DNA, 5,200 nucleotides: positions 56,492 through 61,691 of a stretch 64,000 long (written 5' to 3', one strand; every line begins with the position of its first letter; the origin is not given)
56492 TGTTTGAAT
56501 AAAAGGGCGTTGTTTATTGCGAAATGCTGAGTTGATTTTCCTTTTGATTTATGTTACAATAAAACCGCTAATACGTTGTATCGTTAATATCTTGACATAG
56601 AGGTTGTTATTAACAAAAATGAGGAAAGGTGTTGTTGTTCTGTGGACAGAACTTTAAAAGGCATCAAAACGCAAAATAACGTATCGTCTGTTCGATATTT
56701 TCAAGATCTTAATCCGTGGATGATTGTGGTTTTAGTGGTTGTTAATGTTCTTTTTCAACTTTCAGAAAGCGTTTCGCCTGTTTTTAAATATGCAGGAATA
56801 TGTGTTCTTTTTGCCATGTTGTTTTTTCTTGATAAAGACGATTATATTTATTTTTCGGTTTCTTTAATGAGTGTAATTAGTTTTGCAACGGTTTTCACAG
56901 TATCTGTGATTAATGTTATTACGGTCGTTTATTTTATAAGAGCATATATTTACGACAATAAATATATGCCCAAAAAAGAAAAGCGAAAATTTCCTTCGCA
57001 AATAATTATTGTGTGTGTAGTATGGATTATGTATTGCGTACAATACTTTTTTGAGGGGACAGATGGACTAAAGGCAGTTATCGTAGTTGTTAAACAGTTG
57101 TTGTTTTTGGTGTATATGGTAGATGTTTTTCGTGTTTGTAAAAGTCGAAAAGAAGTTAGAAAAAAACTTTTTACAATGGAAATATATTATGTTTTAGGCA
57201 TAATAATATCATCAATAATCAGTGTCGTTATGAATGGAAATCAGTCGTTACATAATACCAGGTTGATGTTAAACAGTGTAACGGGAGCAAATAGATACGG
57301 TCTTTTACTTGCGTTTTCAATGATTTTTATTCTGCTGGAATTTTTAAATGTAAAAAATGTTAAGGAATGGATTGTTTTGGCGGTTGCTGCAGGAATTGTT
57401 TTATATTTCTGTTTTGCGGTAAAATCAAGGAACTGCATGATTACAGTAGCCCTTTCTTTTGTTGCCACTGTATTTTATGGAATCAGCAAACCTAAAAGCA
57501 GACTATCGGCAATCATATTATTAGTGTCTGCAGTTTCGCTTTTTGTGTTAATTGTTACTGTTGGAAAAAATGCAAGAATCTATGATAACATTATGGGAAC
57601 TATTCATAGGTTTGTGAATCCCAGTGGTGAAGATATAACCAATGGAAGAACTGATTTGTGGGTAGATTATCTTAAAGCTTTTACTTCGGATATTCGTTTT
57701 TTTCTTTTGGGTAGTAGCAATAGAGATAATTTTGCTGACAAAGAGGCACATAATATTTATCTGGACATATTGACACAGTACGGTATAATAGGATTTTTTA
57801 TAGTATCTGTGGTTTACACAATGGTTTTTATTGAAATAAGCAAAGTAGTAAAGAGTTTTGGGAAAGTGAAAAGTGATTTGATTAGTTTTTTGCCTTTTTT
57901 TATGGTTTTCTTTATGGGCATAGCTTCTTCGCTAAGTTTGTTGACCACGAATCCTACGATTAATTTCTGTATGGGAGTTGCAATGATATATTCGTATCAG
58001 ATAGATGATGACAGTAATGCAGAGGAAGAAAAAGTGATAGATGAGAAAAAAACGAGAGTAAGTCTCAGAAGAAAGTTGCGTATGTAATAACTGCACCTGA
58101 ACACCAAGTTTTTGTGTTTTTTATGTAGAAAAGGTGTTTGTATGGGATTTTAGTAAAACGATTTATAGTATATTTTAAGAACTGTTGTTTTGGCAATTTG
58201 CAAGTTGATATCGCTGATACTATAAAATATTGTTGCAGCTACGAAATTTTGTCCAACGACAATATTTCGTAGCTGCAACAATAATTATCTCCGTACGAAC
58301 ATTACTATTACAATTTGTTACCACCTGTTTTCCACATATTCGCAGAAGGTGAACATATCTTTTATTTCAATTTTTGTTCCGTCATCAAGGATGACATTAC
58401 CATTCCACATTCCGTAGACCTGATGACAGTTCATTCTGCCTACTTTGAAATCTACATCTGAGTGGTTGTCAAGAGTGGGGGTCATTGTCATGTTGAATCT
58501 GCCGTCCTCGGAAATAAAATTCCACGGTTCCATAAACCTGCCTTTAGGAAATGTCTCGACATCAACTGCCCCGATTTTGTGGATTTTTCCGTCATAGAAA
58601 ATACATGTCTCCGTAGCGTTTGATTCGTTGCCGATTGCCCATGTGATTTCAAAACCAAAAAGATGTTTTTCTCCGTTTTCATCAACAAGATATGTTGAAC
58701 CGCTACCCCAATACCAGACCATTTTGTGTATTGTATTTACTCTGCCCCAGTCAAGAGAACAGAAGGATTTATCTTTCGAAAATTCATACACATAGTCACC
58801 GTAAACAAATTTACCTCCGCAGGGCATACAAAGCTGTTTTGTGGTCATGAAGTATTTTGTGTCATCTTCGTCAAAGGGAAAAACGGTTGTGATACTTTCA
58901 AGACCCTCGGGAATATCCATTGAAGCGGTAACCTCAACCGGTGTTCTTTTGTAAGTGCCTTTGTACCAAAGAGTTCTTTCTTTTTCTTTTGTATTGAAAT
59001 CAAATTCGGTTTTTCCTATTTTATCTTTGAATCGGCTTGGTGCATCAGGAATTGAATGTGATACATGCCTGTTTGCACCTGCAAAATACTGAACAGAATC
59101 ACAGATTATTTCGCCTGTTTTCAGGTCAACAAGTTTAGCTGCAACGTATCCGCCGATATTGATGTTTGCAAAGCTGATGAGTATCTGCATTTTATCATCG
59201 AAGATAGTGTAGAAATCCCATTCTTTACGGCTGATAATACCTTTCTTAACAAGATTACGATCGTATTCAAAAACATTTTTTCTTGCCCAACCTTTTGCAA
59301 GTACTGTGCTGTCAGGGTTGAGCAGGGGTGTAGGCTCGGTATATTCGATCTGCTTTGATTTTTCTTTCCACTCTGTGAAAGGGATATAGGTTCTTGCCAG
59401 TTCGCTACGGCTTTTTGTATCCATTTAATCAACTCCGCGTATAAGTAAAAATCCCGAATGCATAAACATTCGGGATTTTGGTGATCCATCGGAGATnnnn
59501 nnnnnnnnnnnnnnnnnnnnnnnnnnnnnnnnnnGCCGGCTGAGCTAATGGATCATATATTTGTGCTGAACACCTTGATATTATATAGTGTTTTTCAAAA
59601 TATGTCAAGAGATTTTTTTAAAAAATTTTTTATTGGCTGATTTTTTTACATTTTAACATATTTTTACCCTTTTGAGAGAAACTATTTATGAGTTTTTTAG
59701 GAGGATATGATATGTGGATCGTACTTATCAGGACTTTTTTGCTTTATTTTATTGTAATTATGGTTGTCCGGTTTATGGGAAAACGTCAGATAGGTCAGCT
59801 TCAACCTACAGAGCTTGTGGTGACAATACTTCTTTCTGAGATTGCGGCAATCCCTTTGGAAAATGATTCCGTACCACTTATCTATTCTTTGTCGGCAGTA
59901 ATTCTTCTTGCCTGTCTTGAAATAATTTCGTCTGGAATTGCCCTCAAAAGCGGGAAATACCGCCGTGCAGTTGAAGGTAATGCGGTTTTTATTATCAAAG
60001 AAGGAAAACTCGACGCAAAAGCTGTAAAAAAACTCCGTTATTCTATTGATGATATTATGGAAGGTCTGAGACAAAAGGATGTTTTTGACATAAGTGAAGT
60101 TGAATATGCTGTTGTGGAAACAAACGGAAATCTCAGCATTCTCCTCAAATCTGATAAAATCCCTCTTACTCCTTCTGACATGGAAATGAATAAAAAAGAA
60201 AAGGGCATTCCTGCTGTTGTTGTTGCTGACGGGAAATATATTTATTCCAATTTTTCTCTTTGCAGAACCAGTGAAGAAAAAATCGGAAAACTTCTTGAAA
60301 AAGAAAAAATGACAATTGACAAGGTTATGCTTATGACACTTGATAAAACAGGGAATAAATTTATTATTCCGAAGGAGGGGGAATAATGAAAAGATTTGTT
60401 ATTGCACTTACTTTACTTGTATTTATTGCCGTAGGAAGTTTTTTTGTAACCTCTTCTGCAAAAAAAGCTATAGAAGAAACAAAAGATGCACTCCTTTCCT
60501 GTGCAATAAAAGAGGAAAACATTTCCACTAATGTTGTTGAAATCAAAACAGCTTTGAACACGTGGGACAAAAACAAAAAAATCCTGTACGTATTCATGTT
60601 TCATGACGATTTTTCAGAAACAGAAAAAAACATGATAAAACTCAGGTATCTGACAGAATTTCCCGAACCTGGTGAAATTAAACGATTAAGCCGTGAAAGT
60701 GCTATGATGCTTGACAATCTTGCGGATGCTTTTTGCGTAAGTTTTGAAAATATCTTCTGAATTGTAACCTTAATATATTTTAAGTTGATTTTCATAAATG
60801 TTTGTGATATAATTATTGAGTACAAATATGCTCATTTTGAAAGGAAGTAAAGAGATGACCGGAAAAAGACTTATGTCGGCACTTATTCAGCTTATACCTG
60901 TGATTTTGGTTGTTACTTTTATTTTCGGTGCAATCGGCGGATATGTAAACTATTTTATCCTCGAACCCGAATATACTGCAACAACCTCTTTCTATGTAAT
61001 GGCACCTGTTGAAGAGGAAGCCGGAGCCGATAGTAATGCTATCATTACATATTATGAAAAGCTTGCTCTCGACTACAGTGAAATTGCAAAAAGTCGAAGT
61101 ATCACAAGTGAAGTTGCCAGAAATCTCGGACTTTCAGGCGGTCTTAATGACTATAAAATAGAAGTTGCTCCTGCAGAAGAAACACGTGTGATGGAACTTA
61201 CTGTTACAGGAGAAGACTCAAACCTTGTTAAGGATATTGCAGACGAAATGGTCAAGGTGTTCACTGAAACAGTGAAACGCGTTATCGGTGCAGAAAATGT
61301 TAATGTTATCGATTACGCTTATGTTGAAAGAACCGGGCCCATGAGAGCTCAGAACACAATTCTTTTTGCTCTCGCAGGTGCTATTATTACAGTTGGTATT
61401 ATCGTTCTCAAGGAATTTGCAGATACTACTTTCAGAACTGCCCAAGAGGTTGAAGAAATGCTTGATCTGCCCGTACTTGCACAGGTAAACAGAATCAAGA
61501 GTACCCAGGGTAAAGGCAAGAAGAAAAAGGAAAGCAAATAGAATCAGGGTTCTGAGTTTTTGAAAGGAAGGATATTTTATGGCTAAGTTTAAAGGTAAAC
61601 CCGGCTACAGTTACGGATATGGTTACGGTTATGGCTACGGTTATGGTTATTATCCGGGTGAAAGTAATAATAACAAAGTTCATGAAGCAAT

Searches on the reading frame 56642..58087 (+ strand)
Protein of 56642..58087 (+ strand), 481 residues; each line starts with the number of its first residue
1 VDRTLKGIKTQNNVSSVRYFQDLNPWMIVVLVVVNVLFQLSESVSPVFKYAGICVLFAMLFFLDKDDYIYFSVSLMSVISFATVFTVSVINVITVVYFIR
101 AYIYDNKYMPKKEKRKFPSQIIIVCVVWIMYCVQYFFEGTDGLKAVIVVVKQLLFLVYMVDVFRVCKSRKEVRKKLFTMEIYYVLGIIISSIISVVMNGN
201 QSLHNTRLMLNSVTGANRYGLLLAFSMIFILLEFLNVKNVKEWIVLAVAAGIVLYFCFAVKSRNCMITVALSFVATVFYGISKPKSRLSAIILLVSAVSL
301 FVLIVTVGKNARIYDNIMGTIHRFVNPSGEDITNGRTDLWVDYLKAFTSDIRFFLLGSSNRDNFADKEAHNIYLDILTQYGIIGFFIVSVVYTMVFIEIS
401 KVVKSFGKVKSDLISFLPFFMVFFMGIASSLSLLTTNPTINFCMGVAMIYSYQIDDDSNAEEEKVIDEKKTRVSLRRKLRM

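Call 44: search_protein_families(library=pfam, proteins=[window:56642-58087:+], max_evalue=0.00001)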
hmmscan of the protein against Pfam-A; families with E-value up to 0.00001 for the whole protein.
window:56642-58087:+ (481 aa): 1 family
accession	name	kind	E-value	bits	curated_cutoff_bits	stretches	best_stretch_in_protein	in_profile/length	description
PF04932.20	Wzy_C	-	4.8e-07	30.1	31.7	1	250-388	3-148/149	O-Antigen ligase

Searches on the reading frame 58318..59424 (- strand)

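Call 44: search_protein_families(library=pfam, proteins=[window:58318-59424:-], max_evalue=0.00001)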
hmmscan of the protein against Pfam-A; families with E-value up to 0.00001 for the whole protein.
window:58318-59424:- (368 aa): 1 family
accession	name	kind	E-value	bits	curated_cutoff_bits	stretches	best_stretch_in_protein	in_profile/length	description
PF10974.15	DUF2804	-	8.1e-87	292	26.9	1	25-368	1-339/339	Domain of unknown function (DUF2804)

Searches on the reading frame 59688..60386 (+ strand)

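Call 44: search_protein_families(library=pfam, proteins=[window:59688-60386:+], max_evalue=0.00001)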
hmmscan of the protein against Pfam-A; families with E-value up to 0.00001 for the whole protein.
window:59688-60386:+ (232 aa): 1 family
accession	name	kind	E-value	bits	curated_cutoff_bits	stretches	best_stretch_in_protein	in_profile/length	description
PF04239.17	DUF421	-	1.3e-33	115.6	23.6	1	87-219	2-129/129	YetF C-terminal domain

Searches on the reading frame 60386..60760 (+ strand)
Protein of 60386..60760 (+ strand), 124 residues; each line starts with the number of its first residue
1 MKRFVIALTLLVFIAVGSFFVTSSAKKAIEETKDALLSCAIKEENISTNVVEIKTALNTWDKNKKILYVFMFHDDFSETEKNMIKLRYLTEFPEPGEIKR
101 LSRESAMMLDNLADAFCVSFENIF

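Call 44: search_protein_families(library=pfam, proteins=[window:60386-60760:+], max_evalue=0.00001)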
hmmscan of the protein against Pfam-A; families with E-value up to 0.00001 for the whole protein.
window:60386-60760:+ (124 aa): 1 family
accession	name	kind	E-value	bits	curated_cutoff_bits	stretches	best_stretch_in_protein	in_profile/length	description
PF14276.11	DUF4363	-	1.4e-07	31.9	27.5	1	21-123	7-107/107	Domain of unknown function (DUF4363)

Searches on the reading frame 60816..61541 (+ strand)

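Call 44: search_protein_families(library=pfam, proteins=[window:60816-61541:+], max_evalue=0.00001)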
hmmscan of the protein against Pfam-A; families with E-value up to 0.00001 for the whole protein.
window:60816-61541:+ (241 aa): 1 family
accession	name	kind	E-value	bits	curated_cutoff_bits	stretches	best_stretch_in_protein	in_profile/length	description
PF02706.20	Wzz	-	8e-10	39.3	25.5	1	17-104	6-91/91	Chain length determinant protein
